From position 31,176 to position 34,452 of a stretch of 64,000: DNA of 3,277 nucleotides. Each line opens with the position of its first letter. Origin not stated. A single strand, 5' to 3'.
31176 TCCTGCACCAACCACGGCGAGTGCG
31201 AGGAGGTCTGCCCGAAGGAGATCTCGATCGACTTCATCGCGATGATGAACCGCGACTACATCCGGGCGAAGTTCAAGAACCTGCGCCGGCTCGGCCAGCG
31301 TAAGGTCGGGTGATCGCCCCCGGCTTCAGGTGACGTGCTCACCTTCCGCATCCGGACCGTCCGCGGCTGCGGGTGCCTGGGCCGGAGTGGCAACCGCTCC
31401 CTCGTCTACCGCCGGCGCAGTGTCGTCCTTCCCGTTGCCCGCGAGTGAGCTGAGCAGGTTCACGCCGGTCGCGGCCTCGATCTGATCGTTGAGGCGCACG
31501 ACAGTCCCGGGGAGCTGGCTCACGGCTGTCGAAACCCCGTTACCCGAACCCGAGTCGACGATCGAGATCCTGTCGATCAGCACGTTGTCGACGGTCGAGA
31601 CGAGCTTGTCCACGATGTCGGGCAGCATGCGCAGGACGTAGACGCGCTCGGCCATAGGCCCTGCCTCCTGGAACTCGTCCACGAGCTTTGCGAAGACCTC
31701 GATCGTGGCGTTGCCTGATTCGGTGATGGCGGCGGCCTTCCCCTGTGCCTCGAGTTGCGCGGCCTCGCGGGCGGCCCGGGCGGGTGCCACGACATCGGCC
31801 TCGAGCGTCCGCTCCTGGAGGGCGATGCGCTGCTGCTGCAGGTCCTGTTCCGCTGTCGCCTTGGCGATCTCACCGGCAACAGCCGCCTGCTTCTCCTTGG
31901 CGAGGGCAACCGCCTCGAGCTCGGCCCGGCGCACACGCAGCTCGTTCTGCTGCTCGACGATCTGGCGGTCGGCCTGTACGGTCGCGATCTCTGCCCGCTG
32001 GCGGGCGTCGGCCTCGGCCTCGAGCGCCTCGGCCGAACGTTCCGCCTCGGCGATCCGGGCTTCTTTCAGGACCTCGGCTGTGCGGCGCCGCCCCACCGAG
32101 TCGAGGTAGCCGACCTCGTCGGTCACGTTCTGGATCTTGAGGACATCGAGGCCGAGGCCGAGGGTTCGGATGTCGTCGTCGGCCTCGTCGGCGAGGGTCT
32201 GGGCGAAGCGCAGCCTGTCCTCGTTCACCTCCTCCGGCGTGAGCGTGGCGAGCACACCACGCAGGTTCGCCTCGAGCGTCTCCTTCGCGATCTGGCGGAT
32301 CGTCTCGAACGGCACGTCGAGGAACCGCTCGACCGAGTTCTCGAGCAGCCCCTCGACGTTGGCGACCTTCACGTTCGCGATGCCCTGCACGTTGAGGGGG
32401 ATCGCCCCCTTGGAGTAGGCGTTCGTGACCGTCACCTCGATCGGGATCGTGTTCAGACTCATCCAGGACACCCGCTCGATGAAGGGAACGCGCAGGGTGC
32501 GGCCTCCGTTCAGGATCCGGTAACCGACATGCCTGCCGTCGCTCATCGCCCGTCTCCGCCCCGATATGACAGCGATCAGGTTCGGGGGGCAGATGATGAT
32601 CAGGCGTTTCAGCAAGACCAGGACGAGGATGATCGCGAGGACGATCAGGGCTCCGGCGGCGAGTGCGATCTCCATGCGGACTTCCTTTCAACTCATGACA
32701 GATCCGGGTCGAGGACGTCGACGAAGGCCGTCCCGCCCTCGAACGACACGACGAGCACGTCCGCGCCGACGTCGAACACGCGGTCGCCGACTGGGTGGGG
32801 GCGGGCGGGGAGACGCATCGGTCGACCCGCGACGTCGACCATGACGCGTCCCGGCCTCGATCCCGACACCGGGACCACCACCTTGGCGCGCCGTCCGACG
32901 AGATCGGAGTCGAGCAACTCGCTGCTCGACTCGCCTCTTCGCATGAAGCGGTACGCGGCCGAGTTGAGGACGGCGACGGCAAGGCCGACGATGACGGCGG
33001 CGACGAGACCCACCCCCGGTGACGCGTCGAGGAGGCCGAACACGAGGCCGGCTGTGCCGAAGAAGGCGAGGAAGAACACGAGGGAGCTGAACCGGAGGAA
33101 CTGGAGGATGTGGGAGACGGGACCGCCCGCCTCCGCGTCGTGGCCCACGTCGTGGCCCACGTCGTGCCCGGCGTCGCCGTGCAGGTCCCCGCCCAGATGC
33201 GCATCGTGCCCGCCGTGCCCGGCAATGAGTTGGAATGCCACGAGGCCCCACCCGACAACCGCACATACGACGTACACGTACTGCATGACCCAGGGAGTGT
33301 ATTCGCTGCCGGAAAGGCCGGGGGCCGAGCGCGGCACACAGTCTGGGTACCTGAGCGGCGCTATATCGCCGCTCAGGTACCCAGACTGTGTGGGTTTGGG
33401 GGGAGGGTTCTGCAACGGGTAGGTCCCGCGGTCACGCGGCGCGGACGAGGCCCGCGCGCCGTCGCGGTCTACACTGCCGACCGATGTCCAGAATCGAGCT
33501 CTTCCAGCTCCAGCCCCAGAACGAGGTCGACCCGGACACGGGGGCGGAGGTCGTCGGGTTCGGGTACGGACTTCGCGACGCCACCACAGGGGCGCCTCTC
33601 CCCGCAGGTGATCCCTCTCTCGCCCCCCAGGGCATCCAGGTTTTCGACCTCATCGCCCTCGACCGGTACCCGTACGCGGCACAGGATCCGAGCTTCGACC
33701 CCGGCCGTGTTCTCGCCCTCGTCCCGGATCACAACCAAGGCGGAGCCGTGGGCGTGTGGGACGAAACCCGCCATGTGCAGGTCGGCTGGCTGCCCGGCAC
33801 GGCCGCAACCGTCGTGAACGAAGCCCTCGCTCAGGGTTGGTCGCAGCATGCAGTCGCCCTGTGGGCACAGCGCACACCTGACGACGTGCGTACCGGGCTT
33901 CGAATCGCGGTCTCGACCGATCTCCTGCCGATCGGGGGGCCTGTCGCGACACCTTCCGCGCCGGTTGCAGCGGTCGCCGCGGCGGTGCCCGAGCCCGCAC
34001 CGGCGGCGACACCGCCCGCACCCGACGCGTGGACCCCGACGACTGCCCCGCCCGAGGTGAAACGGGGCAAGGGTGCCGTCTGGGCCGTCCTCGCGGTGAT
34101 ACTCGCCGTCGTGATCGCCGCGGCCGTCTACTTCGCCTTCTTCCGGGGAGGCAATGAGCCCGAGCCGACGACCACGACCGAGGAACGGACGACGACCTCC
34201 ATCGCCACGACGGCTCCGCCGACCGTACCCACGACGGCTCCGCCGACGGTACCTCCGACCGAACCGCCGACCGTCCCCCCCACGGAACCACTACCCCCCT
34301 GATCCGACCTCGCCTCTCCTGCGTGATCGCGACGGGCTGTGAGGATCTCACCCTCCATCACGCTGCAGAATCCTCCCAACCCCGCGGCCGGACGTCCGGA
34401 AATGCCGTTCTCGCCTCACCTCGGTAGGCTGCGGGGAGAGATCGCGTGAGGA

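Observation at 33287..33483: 58-bp perfect palindrome in the divergent promoter region of the nfeD-flotillin operon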

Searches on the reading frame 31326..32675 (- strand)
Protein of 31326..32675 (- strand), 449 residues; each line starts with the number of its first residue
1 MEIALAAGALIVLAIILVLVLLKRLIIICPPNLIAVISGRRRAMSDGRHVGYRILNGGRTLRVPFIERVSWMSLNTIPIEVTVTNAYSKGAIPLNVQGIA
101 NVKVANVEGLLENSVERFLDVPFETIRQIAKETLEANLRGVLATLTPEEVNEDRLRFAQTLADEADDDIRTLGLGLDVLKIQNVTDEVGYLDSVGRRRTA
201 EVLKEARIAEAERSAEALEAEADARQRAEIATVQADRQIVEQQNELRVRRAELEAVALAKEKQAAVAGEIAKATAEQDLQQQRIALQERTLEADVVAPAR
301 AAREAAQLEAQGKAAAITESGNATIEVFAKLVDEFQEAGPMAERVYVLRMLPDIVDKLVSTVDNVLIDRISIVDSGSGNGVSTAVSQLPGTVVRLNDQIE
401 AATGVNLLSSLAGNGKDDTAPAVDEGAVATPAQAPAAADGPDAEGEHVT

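Call 12: search_protein_families(library=pfam, proteins=[window:31326-32675:-], max_evalue=0.01)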
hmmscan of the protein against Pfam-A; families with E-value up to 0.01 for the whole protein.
window:31326-32675:- (449 aa): 1 family
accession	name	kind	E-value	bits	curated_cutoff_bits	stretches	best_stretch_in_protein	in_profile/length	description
PF01145.31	Band_7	-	1e-20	74.9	23.6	1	46-213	14-174/176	SPFH domain / Band 7 family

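Call 13: find_encoding_contigs(protein=window:31326-32675:-, flank=10000, max_places=10)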
Protein window:31326-32675:- (449 aa): no gene with exactly this product is on record in the collection.

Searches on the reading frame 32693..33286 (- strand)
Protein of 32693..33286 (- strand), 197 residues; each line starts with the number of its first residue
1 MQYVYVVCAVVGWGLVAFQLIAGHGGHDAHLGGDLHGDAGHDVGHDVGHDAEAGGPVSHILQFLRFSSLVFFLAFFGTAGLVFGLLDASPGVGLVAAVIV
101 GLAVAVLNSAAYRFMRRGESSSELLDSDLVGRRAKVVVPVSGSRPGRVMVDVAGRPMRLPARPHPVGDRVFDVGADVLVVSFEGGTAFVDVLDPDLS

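Call 12: search_protein_families(library=pfam, proteins=[window:32693-33286:-], max_evalue=0.01)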
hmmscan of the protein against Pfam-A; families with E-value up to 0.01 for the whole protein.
window:32693-33286:- (197 aa): 0 families

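Call 14: find_homologous_proteins(query=window:32693-33286:-, max_evalue=0.00001)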
Query window:32693-33286:- (197 aa): 30 proteins with E <= 0.00001 among 2273 candidates.
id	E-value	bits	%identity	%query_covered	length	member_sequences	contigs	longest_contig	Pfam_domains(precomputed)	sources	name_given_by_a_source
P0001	4.1e-121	420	100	100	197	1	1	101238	-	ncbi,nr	ncbi:MAG: hypothetical protein IT198_01605 [Acidimicrobiia bacterium]|nr:hypothetical protein [Acidi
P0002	4.6e-59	218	58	100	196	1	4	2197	-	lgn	-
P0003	4.4e-24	104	38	97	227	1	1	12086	-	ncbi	-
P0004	9.1e-19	86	36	98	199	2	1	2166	-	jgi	jgi:membrane protein implicated in regulation of membrane protease activity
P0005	1.3e-16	79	35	96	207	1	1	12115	-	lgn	-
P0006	6.4e-16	77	34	92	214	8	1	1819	-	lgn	-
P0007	1.3e-13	69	34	95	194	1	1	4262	-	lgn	-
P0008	1.0e-11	63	35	63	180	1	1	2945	-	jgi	-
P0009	9.6e-11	60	33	92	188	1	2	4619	-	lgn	-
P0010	2.3e-9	56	32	82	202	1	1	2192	-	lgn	-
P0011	6.3e-9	54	34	62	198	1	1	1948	-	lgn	-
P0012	8.3e-9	54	32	88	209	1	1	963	-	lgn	-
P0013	7.3e-8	51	32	93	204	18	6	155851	-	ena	-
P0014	1.1e-7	50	30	91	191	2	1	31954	-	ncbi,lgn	-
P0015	1.3e-7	50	33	70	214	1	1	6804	-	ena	-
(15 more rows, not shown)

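Call 15: find_encoding_contigs(protein=P0001, flank=10000, max_places=5)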
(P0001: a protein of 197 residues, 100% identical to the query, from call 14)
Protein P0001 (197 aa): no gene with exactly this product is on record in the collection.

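Call 16: find_encoding_contigs(protein=P0002, flank=10000, max_places=10)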
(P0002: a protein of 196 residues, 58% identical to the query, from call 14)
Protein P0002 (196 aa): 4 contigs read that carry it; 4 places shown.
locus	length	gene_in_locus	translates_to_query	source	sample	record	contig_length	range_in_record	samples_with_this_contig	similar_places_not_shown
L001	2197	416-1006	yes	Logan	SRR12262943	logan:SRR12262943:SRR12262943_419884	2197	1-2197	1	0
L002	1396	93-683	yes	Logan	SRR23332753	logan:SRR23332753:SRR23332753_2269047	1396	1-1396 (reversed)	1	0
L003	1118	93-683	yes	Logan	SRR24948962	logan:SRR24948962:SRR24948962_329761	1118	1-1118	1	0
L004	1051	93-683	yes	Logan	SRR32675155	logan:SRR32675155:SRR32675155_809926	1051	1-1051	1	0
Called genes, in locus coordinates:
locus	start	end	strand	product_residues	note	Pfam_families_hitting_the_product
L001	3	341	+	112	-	?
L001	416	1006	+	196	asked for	-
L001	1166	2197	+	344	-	?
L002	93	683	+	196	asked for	-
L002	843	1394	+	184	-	?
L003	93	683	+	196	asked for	-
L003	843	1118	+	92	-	?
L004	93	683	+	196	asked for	-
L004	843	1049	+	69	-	?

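Call 17: find_encoding_contigs(protein=P0003, flank=10000, max_places=5)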
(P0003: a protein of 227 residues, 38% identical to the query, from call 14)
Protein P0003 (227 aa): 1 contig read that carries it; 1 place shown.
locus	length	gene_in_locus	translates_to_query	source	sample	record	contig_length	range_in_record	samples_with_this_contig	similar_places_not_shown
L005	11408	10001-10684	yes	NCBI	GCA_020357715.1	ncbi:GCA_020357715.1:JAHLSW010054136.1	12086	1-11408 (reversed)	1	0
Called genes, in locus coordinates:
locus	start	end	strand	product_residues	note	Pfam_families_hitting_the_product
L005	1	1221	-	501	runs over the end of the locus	PF01946:Thi4 (faint), PF01266:DAO (faint), PF07992:Pyr_redox_2 (faint), PF13450:NAD_binding_8, PF13738:Pyr_redox_3 (faint), PF00743:FMO-like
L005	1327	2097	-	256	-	PF02358:Trehalose_PPase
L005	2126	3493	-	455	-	PF00982:Glyco_transf_20, PF13692:Glyco_trans_1_4 (faint)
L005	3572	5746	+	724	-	PF02515:CoA_transf_3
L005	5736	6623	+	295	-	PF10340:Say1_Mug180, PF07859:Abhydrolase_3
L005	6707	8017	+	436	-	PF00067:p450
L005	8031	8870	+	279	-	PF00106:adh_short, PF13561:adh_short_C2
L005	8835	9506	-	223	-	PF09997:DUF2238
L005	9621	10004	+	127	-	PF03551:PadR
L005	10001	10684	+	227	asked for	-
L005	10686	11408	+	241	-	?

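Call 63: list_cluster_members(proteins=[P0001, P0031, P0151, L014:347-589:+])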
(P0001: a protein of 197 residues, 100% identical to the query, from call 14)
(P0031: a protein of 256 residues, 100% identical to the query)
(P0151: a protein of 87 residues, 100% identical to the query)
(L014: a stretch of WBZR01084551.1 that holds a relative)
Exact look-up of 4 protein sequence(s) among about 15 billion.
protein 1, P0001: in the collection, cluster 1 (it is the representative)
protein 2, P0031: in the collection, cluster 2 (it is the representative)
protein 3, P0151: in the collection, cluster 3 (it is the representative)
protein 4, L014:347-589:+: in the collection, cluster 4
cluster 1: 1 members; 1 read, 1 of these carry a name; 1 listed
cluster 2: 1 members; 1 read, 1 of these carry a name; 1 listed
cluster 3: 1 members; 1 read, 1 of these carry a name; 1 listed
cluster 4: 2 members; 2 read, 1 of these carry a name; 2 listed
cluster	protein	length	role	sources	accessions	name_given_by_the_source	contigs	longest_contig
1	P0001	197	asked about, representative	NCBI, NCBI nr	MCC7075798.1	MAG: hypothetical protein IT198_01605 [Acidimicrobiia bacterium] | hypothetical protein [Acidimicrobiia bacterium]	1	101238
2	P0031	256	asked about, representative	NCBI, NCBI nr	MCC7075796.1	MAG: succinate dehydrogenase/fumarate reductase iron-sulfur subunit [Acidimicrobiia ... | succinate dehydrogenase/fumarate reductase iron-sulfur subunit [Acidimicrobiia bacterium]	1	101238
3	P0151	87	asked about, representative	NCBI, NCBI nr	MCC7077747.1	MAG: NifU N-terminal domain-containing protein [Acidimicrobiia bacterium] | NifU N-terminal domain-containing protein [Acidimicrobiia bacterium]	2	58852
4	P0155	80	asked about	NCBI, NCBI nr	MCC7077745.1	MAG: hypothetical protein IT198_11515 [Acidimicrobiia bacterium] | hypothetical protein [Acidimicrobiia bacterium]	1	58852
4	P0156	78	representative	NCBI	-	-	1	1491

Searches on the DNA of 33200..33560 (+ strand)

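Call 35: search_dna_similar(query=window:33320-33410:+, collection=plasmids, mode=distant, max_evalue=0.01)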
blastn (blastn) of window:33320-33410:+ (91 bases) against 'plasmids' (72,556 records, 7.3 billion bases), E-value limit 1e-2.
No match.

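Call 61: search_rna_families(source=window, start=33200, end=33560, threshold=evalue, max_evalue=10)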
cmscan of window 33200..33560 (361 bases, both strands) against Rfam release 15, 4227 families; matches with E-value up to 10: 20.
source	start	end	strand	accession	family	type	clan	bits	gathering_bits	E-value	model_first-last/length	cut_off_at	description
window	33325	33399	+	RF00974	mir-607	Gene; miRNA;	-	33.3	94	0.00015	1-91/91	no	mir-607 microRNA precursor family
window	33336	33391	-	RF00974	mir-607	Gene; miRNA;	-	33.2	94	0.00016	1-91/91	no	mir-607 microRNA precursor family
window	33325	33406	-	RF00793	mir-497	Gene; miRNA;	-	32.1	62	0.0001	1-85/85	no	mir-497 microRNA precursor family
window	33335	33392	+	RF00926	MIR1151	Gene; miRNA;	-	31.9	90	0.0035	1-110/110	no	MIR1151 microRNA precursor family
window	33335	33392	-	RF03837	mir-3138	Gene; miRNA;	-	28.7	90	0.0099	1-82/82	no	mir-3138 microRNA precursor family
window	33348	33387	+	RF00194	Rubella_3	Cis-reg;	-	27.6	35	0.0019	1-68/68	no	Rubella virus 3' cis-acting element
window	33340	33379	-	RF00194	Rubella_3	Cis-reg;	-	27.2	35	0.0024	1-68/68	no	Rubella virus 3' cis-acting element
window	33335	33392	+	RF00897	mir-675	Gene; miRNA;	-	25.6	86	0.06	1-73/73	no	mir-675 microRNA precursor family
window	33338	33389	+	RF03837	mir-3138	Gene; miRNA;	-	24.9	90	0.068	1-82/82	no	mir-3138 microRNA precursor family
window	33335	33392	-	RF03214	mir-769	Gene; miRNA;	-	23.2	57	0.024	11-71/81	no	mir-769 microRNA precursor family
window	33335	33394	+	RF00793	mir-497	Gene; miRNA;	-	23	62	0.026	15-74/85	no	mir-497 microRNA precursor family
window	33350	33377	-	RF03819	mir-Ro6-3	Gene; miRNA;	-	20.3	79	0.83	1-72/72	no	mir-Ro6-3 microRNA precursor family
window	33350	33377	+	RF03819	mir-Ro6-3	Gene; miRNA;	-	19.5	79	1.3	1-72/72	no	mir-Ro6-3 microRNA precursor family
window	33313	33339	-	RF02802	PyrR204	Gene; snRNA; snoRNA; HACA-box;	-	18.1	71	0.3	1-57/57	no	Pyrobaculum sRNA 204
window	33416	33473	+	RF02808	PyrR210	Gene; snRNA; snoRNA; HACA-box;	-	17.7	59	0.42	1-59/59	no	Pyrobaculum sRNA 210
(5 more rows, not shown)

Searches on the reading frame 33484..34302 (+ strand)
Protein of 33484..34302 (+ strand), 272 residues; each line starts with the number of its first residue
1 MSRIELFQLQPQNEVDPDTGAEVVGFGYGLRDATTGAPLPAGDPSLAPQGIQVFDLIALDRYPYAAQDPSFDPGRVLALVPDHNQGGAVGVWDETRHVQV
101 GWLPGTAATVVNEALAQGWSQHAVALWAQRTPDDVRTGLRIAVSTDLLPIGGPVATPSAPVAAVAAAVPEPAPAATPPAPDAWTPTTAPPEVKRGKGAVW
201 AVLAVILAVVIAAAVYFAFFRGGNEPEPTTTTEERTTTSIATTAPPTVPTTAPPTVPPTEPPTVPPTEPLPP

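Call 12: search_protein_families(library=pfam, proteins=[window:33484-34302:+], max_evalue=0.01)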
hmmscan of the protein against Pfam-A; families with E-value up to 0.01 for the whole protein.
window:33484-34302:+ (272 aa): 2 families
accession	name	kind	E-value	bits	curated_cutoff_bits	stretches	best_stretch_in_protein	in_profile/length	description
PF02936.19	COX4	-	0.0068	16.9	26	0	190-240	61-112/138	Cytochrome c oxidase subunit IV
PF21827.1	New_glue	-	0.0091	16.2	31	0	205-251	5-50/94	New glue protein family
